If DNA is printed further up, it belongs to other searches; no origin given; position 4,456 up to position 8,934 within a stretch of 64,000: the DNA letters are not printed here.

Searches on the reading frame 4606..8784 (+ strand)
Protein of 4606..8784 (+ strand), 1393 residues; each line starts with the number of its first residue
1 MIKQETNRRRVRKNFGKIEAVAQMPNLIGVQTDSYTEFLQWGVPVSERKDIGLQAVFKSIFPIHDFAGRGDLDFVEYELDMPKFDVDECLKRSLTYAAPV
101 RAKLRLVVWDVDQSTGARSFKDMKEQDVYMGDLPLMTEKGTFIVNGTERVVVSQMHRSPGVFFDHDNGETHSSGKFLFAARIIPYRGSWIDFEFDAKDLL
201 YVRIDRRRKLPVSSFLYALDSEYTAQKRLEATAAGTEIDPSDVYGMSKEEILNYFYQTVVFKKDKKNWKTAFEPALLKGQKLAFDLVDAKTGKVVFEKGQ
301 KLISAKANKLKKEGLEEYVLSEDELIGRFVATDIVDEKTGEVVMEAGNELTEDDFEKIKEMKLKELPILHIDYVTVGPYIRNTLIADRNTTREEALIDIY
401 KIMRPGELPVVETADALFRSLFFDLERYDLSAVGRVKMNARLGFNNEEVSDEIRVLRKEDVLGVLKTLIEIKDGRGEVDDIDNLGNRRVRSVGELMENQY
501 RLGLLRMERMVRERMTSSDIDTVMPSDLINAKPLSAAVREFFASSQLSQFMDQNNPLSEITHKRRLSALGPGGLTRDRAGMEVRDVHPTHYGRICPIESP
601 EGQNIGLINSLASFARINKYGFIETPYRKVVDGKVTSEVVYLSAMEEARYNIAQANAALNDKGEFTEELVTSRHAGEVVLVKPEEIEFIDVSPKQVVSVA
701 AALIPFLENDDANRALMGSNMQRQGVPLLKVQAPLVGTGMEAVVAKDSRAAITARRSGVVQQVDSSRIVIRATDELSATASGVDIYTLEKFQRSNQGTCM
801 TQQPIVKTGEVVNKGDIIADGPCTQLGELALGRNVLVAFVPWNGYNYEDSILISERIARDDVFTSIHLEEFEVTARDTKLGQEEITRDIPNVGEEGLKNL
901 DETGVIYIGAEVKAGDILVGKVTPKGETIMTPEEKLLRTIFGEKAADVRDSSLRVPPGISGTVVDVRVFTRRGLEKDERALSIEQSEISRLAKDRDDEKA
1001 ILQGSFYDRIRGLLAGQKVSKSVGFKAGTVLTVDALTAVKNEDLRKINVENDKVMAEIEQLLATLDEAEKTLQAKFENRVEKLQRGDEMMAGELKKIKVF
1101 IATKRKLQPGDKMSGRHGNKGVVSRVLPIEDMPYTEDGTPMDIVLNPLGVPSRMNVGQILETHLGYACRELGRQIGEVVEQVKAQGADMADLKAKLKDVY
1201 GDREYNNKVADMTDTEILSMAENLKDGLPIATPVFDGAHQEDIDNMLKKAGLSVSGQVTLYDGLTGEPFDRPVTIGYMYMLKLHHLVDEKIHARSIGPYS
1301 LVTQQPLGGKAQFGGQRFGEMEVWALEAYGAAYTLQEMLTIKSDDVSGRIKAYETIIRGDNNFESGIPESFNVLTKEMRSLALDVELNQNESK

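Call 19: find_related_loci(query=window:4606-8784:+, collection=genome_contigs, flank=1000)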
Query window:4606-8784:+ (1393 aa) in genome_contigs; peptide patterns used: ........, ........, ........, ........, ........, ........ (x = any residue, [..] = any of these).
600 stretches matched a pattern (row limit reached: there are more); 599 encode a relative of the query (tblastn E <= 1e-3); the best 80 are kept; 80 distinct loci.
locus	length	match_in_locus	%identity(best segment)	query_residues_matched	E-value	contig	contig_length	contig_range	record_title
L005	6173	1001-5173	83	1-1391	0e+0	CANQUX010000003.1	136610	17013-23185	MAG: uncultured Alphaproteobacteria bacterium isolate Lapin-032__bin105 genome assembly, contig: Lapin-032__NODE_185_len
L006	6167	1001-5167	66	1-1391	0e+0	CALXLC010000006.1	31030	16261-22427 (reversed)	MAG: uncultured Alphaproteobacteria bacterium isolate E27__bin196 genome assembly, contig: E27__k127_1475258, whole geno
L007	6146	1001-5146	66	6-1391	0e+0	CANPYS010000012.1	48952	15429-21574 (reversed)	MAG: uncultured Alphaproteobacteria bacterium isolate Lapin-001__bin79 genome assembly, contig: Lapin-001__NODE_985_leng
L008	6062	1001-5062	66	6-1387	0e+0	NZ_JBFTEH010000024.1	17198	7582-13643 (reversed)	Jiella sp. M17.18 Scaffold24, whole genome shotgun sequence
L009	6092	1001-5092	66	8-1393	0e+0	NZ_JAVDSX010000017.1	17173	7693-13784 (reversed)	Phyllobacterium sp. 1468 Ga0454423_17, whole genome shotgun sequence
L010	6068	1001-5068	66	8-1391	0e+0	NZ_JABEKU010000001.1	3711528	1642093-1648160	Ensifer sesbaniae strain CCBAU 65729 Scaffold_1, whole genome shotgun sequence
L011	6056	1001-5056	65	8-1387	0e+0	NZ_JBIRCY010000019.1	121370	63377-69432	Mesorhizobium sp. IMUNJ23232 Scaffold18_1, whole genome shotgun sequence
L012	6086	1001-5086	64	6-1391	0e+0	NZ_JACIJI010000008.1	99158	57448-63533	Stakelama sediminis strain DSM 27203 Ga0373343_08, whole genome shotgun sequence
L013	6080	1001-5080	65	8-1391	0e+0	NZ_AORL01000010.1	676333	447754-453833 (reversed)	Sphingomonas sp. PR090111-T3T-6A strain PR090111-T3T6A Sphingomonas_PR09011.fna_10, whole genome shotgun sequence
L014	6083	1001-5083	64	4-1388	0e+0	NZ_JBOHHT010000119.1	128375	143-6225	MAG: Sphingopyxis sp. isolate TC-B5_concoct.bin.23 k127_139736, whole genome shotgun sequence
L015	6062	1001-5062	66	8-1388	0e+0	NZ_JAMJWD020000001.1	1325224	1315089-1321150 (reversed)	Phyllobacterium sp. 21LDTY02-6 Scaffold1, whole genome shotgun sequence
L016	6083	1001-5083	64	4-1388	0e+0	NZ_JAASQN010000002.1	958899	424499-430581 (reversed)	Sphingopyxis panaciterrae strain DSM 27164 Ga0373342_02, whole genome shotgun sequence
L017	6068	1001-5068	64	8-1387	0e+0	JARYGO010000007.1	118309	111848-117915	MAG: Sphingobium sp. isolate MAG7_BQ7 NODE_162_length_118309_cov_30.561664, whole genome shotgun sequence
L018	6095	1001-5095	63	3-1391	0e+0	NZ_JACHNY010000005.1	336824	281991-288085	Sphingomonas abaci strain DSM 15867 Ga0373314_05, whole genome shotgun sequence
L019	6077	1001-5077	64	6-1388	0e+0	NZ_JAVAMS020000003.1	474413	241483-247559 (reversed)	Aurantiacibacter sp. 219JJ12-13 3, whole genome shotgun sequence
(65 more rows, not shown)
